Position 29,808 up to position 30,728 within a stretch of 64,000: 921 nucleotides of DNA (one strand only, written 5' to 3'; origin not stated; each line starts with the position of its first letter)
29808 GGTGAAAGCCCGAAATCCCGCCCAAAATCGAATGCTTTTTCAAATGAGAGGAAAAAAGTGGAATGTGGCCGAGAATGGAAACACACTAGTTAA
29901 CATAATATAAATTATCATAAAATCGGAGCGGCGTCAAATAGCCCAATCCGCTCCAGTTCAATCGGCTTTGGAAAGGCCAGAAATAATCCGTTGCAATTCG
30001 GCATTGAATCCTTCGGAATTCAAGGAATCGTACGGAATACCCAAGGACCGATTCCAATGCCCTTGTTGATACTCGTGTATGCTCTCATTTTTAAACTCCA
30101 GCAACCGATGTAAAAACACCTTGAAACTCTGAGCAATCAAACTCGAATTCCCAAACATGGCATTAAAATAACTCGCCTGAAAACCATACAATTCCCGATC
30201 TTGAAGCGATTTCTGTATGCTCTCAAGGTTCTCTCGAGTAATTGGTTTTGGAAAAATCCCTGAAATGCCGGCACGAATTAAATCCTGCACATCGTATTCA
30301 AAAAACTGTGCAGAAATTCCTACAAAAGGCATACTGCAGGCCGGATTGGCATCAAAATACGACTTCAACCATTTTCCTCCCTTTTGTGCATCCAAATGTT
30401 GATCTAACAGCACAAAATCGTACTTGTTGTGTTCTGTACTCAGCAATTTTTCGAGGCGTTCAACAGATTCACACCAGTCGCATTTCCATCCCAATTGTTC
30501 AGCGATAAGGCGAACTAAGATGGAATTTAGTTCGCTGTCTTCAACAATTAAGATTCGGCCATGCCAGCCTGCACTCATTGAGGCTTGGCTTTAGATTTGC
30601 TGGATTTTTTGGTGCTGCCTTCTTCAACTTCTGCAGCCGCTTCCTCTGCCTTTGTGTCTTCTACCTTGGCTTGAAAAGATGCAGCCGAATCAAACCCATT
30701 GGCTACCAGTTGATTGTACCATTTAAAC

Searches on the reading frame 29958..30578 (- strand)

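Call 63: search_protein_families(library=pfam, proteins=[window:29958-30578:-], max_evalue=0.00001)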
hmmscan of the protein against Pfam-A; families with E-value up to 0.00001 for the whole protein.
window:29958-30578:- (206 aa): 1 family
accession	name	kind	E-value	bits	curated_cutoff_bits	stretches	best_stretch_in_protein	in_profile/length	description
PF00072.30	Response_reg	-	8e-11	42.5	30.2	1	9-120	1-108/111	Response regulator receiver domain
